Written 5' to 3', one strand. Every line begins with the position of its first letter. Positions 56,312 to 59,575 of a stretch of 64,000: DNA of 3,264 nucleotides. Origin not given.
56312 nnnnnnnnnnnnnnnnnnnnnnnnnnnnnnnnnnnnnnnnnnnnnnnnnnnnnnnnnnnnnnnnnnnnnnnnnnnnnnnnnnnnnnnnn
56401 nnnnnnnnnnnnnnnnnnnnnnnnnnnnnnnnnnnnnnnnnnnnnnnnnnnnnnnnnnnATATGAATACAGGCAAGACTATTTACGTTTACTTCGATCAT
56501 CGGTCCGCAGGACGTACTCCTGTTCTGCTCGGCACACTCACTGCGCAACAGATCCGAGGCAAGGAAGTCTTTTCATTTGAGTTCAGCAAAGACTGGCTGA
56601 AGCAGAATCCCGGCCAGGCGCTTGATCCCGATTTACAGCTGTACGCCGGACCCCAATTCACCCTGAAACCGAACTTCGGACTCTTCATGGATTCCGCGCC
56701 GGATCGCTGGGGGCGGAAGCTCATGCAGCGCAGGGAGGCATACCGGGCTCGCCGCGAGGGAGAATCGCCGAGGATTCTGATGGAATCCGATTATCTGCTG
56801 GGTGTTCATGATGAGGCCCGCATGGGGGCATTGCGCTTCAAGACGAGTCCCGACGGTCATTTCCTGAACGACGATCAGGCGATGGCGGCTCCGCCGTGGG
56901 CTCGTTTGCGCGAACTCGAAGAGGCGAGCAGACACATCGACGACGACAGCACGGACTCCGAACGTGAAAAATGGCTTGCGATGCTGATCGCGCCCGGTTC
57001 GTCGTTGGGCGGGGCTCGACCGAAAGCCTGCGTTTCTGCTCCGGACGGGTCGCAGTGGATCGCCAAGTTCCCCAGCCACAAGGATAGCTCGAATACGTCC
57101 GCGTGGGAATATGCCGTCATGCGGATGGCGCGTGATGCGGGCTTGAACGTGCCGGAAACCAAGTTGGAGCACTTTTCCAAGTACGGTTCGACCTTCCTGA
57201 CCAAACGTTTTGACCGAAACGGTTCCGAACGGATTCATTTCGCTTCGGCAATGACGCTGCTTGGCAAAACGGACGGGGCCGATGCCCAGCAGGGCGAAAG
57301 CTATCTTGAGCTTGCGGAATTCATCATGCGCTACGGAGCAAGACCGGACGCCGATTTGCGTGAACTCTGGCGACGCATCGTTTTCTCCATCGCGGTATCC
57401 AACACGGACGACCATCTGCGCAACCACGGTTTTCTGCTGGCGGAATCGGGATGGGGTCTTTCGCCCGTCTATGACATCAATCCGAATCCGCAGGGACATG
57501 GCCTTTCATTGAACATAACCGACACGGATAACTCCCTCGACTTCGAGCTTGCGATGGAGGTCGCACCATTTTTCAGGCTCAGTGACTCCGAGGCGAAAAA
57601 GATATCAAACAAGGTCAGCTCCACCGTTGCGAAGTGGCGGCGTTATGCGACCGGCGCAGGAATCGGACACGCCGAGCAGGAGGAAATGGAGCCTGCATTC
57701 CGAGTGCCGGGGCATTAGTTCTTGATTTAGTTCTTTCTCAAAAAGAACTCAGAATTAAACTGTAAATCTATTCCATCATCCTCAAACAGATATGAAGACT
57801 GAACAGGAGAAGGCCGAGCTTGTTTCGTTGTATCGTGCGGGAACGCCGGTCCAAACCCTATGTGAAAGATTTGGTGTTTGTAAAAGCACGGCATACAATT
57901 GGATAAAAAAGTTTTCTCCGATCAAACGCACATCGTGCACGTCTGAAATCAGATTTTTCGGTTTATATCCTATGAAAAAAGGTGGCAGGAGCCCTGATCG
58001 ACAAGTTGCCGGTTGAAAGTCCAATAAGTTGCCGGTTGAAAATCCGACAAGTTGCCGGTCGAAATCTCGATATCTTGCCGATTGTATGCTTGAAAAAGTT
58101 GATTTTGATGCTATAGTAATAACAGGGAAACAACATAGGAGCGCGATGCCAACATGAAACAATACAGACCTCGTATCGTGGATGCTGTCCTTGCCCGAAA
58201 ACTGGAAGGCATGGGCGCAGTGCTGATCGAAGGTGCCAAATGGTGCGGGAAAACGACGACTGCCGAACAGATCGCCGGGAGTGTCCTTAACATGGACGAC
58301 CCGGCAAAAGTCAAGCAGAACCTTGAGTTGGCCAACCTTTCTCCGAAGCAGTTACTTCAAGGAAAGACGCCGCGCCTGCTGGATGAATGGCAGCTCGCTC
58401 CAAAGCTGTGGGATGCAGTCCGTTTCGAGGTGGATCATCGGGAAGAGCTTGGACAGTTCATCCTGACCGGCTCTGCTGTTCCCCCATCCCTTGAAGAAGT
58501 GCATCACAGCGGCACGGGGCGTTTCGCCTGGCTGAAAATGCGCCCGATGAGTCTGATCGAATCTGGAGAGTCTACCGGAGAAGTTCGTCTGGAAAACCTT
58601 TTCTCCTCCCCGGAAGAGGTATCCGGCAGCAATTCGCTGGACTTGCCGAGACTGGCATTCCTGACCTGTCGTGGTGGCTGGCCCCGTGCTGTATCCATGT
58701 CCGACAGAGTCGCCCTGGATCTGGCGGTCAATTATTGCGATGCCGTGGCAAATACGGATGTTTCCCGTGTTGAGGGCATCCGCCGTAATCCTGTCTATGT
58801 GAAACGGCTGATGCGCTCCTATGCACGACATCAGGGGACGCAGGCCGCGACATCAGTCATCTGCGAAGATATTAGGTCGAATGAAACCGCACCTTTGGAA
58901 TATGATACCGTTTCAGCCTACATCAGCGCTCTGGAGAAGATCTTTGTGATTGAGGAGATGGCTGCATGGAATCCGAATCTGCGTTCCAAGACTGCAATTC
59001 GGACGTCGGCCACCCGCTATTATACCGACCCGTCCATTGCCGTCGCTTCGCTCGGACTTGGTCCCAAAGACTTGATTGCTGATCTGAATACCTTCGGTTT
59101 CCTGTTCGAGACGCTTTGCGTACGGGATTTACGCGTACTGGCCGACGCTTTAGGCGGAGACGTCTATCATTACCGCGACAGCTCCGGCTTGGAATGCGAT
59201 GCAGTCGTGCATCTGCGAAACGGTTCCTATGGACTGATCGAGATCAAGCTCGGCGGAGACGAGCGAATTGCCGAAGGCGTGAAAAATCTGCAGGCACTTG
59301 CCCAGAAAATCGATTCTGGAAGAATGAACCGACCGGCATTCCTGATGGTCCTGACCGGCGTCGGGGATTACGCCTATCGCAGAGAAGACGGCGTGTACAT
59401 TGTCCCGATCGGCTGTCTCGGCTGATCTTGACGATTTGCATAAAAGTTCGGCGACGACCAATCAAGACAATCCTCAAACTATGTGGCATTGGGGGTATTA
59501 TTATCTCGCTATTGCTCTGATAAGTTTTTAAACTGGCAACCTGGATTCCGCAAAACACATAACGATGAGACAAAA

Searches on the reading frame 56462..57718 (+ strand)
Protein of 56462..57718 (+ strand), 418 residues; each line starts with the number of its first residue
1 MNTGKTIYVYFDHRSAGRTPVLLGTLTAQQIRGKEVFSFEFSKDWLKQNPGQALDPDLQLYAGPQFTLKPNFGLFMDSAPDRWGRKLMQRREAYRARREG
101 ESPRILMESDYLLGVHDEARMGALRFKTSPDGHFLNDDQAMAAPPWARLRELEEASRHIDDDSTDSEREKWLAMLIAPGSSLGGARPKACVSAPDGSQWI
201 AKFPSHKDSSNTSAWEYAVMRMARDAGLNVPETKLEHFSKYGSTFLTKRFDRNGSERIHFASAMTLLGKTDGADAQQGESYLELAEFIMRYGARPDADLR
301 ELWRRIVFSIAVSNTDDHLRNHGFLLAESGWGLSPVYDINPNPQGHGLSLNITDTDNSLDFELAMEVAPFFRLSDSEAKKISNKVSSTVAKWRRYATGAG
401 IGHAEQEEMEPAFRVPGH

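Call 74: search_protein_families(library=pfam, proteins=[window:56462-57718:+], max_evalue=0.001)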
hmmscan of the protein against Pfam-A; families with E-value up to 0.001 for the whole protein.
window:56462-57718:+ (418 aa): 2 families
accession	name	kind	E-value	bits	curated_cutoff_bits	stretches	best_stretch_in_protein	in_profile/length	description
PF07804.18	HipA_C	-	8.4e-54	182.9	30.5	1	180-392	1-213/213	HipA-like C-terminal domain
PF13657.11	Couple_hipA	-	0.00087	20.2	22.5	0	24-96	11-78/99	HipA N-terminal domain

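Call 75: search_protein_families(library=padloc, proteins=[window:56462-57718:+], max_evalue=0.001)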
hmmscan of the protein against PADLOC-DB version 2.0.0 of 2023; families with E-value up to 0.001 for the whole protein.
window:56462-57718:+ (418 aa): 1 family
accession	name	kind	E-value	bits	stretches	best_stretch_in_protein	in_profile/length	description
PDLC04340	PDC-M03A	-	1.1e-05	23.1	1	184-338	19-166/280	-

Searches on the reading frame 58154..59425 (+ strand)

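Call 74: search_protein_families(library=pfam, proteins=[window:58154-59425:+], max_evalue=0.001)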
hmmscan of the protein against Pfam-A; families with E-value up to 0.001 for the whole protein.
window:58154-59425:+ (423 aa): 2 families
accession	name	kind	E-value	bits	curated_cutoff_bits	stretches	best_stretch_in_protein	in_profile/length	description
PF13635.12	DUF4143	-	1.8e-30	106.2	28.1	1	202-366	3-159/160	Domain of unknown function (DUF4143)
PF13173.12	AAA_14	-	4.7e-15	56.2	27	1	22-136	4-127/129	AAA domain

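Call 75: search_protein_families(library=padloc, proteins=[window:58154-59425:+], max_evalue=0.001)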
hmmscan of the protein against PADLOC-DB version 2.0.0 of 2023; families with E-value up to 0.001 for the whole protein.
window:58154-59425:+ (423 aa): 6 families
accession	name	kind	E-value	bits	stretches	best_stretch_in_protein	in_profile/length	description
PDLC04790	PDC-S01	-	3.2e-63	211.9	1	1-422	8-417/422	-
PDLC04789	PDC-S01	-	2.9e-19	67.3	1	7-367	4-341/375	-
PDLC04787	PDC-S01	-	2.9e-14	50.8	1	22-306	29-310/412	-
PDLC04792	PDC-S01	-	1.4e-07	28.5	0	57-136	73-150/452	-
PDLC04788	PDC-S01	-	1.5e-06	25.4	1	47-270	63-280/448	-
PDLC04786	PDC-S01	-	4.6e-06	23.6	1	46-366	65-386/439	-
